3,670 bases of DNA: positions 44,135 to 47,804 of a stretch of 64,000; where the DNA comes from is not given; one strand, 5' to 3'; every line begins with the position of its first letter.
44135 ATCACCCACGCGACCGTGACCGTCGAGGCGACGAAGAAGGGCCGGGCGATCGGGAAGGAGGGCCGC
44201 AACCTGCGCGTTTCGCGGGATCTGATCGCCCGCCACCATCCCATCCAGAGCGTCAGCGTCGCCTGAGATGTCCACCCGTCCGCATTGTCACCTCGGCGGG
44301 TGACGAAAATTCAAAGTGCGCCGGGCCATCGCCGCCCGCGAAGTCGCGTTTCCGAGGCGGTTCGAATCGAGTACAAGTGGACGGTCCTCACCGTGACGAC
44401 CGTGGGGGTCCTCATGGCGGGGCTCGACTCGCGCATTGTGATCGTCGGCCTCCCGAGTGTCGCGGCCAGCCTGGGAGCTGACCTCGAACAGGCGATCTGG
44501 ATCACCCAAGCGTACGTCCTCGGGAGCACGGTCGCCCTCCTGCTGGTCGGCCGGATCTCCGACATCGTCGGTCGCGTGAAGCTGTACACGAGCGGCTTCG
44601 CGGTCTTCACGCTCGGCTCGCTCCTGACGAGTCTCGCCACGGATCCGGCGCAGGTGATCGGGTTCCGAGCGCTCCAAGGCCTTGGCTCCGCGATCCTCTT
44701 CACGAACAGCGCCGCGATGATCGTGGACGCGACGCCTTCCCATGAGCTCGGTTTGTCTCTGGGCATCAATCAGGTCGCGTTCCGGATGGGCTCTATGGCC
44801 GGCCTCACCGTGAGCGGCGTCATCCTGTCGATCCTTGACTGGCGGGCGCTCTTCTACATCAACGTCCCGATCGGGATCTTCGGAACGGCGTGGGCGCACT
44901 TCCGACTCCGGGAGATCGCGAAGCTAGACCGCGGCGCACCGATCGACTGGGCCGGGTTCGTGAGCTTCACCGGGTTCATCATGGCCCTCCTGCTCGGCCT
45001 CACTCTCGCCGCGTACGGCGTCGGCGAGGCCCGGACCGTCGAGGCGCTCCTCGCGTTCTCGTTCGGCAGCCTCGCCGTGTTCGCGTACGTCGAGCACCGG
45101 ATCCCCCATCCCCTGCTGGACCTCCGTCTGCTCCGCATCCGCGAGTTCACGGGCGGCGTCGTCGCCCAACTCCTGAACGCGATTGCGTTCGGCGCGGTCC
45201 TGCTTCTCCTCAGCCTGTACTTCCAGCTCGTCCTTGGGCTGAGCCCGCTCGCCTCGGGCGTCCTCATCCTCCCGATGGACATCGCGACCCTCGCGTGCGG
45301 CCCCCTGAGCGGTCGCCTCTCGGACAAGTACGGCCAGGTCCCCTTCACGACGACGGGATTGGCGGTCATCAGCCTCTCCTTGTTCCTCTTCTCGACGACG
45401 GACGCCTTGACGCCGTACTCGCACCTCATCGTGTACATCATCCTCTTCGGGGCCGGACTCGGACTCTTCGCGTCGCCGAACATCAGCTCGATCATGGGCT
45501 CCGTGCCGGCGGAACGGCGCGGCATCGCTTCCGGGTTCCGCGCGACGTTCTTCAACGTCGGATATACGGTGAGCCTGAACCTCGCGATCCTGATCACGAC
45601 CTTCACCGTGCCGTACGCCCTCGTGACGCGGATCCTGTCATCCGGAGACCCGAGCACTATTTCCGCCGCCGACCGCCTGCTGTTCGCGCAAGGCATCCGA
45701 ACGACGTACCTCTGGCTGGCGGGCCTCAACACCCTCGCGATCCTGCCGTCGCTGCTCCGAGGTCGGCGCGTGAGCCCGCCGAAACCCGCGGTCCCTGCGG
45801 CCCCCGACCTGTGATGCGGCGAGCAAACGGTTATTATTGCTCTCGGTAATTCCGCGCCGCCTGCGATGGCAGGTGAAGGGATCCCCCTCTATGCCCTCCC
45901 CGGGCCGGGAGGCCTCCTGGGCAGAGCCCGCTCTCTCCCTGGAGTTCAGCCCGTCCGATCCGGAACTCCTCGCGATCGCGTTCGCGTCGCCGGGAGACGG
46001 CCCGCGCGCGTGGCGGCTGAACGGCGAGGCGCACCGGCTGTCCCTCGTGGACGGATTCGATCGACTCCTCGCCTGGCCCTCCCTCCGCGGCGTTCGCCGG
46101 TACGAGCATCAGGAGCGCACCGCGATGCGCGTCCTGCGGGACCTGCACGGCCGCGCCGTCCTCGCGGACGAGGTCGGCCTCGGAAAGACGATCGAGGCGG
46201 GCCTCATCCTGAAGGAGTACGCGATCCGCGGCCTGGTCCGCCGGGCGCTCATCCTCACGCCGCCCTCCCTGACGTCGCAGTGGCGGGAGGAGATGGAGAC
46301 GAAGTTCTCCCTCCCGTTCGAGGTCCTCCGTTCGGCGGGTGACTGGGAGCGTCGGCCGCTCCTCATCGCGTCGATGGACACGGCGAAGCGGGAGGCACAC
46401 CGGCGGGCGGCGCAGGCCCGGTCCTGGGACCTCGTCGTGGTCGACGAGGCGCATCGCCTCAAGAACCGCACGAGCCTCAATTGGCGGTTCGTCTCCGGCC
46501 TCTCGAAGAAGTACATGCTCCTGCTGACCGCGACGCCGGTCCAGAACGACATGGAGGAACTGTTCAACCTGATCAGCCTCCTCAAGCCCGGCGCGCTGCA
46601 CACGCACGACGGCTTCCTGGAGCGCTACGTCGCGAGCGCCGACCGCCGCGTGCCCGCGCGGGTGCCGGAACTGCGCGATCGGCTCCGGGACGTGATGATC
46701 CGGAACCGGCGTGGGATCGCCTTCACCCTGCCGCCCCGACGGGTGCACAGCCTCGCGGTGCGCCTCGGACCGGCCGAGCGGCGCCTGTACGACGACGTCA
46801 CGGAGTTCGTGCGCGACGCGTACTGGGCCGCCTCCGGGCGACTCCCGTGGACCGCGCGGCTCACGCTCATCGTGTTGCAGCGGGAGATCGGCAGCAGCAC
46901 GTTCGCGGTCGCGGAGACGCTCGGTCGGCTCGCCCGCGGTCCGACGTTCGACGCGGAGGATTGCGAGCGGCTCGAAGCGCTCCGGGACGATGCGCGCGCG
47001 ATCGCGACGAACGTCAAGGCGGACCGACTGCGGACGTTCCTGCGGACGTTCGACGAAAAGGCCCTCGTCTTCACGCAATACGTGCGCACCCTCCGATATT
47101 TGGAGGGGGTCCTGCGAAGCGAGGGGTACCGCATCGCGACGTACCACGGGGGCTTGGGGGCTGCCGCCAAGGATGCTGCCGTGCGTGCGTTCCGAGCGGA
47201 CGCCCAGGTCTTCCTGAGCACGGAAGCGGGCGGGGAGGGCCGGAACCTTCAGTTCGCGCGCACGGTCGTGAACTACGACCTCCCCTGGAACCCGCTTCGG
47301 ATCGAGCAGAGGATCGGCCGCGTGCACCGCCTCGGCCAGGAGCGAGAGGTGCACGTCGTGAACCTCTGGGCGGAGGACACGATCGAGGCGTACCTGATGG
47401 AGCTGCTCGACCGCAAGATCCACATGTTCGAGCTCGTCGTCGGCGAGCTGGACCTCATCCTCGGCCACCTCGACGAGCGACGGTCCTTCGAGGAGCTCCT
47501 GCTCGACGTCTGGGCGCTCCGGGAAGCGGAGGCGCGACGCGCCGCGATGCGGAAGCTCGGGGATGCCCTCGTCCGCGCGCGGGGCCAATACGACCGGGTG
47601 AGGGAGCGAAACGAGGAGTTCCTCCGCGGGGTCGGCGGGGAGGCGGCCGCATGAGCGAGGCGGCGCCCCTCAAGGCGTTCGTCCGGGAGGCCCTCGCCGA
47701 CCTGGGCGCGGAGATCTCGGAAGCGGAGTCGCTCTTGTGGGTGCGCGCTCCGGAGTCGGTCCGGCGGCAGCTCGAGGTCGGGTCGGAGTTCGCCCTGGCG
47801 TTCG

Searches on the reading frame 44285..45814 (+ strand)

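Call 24: search_protein_families(library=ncbifam, proteins=[window:44285-45814:+], max_evalue=0.001)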
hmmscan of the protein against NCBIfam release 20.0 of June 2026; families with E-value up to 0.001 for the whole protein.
window:44285-45814:+ (509 aa): 45 families (the best 25 are shown)
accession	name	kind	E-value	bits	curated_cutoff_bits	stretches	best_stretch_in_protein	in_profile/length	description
TIGR00711.1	efflux_EmrB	subfamily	9e-57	192.9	230.2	1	35-464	4-436/485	DHA2 family efflux MFS transporter permease subunit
NF000025.1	MFS_efflux_tcmA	exception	1.5e-42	146.1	999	1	31-430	24-423/538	tetracenomycin C efflux MFS transporter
NF011571.1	PRK14995.1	subfamily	1.4e-35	123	701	1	30-440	3-413/493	SmvA family efflux MFS transporter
NF012169.0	qepA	equivalog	4.8e-34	117.8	1075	1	30-430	18-414/511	fluoroquinolone efflux MFS transporter QepA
NF000089.1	qac_MFS_AB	exception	5.1e-33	114.6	900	1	29-430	15-417/514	QacA/B family quaternary ammonium compound efflux MFS transporter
NF000095.1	tet_MFS_OtrB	exception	3.5e-32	111.7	999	1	34-437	27-434/563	oxytetracycline resistance efflux MFS transporter OtrB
NF033896.2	MFS_LfrA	equivalog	1.7e-30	106.1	825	1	29-454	16-438/504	efflux MFS transporter LfrA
NF007799.0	PRK10504.1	subfamily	6.4e-30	104.5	426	1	31-388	9-362/471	multidrug transporter subunit MdtD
NF000009.1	tet_MFS_Tcr3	exception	6.7e-27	94.2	1000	1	33-431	31-435/512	tetracycline efflux MFS transporter Tcr3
NF000391.1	EmrB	exception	7.4e-24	84.3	925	1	35-417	12-397/501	multidrug efflux MFS transporter permease subunit EmrB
NF000031.1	MFS_efflux_LmrA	exception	3.6e-23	82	850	1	19-421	16-420/484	lincomycin efflux MFS transporter Lmr(A)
NF000218.1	FexA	exception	4.9e-23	81.5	900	1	34-418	22-409/475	chloramphenicol/florfenicol efflux MFS transporter FexA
NF012180.1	tet_MFS_43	exception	9.3e-23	81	999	1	31-480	19-461/484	tetracycline efflux MFS transporter Tet(43)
TIGR00895.1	2A0115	subfamily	2.9e-22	79.1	418.55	1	28-198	12-182/398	aromatic acid/H+ symport family MFS transporter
TIGR00880.1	2_A_01_02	superfamily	4.6e-21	75.4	131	2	77-207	3-137/141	multidrug resistance protein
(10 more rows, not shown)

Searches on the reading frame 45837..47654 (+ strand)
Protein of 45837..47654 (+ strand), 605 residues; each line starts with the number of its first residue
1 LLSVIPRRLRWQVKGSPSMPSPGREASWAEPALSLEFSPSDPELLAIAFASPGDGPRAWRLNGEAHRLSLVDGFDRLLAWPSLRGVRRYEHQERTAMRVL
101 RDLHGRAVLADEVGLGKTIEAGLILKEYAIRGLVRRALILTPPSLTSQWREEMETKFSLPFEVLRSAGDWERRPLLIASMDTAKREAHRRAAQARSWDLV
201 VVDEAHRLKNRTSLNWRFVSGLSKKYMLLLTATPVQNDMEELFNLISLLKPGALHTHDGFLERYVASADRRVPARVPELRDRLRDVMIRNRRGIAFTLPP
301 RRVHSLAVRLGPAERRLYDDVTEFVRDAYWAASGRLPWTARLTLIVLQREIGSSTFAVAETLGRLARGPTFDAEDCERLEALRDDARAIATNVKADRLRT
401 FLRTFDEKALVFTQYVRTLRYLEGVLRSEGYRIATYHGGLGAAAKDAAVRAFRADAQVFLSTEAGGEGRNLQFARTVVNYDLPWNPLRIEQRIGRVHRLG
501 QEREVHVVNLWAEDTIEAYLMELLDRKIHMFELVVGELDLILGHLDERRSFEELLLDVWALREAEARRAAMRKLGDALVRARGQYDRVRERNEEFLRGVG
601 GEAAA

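Call 24: search_protein_families(library=ncbifam, proteins=[window:45837-47654:+], max_evalue=0.001)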
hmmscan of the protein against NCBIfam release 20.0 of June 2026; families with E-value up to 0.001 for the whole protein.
window:45837-47654:+ (605 aa): 21 families
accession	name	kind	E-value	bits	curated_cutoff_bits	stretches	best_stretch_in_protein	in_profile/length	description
NF038318.1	DISARM_DrmD_b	equivalog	2e-71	241.3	950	2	443-560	474-592/868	DISARM system SNF2-like helicase DrmD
NF038317.1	DISARM_DrmD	equivalog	4.6e-69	233.8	610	2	402-572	502-685/1021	DISARM system SNF2-like helicase DrmD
NF041062.1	DpdE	equivalog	3.6e-63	213.9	500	2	86-258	152-321/1048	protein DpdE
NF003426.0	PRK04914.1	equivalog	5.7e-63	213.5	576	2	85-262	149-344/959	RNA polymerase-associated protein RapA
NF058637.1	helic_SCO1167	equivalog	6e-44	150.3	1200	2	405-548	778-923/932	SCO1167/SCO6262 family helicase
NF042964.1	phospholipD_antiphage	equivalog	8.6e-42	143.5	1100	2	409-539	686-830/895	phospholipase D-like domain-containing anti-phage protein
NF053675.1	pilus_reg_Snf2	equivalog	2e-32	112.3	1100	2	396-534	864-1007/1029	pilus expression-regulating Snf2 family helicase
NF041790.1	anti-phage_ZorD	equivalog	2.8e-19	68.6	1500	2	195-301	724-834/1035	type I Zorya anti-phage system protein ZorD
NF010337.0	PRK13766.1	equivalog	7.6e-09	34.2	610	1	404-531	364-498/781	Hef nuclease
NF053631.1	RNA_helic_CshA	equivalog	6.4e-08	31.9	646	1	396-502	226-334/434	degradosome RNA helicase CshA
TIGR01389.1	recQ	equivalog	1.8e-07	30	640.2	1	392-508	209-327/591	DNA helicase RecQ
NF053711.1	RNA_heli_RhlE1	exception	2.9e-07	29.6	750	1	407-517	245-354/434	RNA helicase RhlE1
NF045503.1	repair_heli_XPB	equivalog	6.7e-07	28.2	610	1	87-246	185-349/548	DNA repair helicase XPB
NF008394.0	PRK11192.1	equivalog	7.9e-07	28.3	507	1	392-502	232-344/441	ATP-dependent RNA helicase SrmB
NF008744.0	PRK11776.1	equivalog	1.3e-06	27.2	524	1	382-507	217-344/460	ATP-dependent RNA helicase DbpA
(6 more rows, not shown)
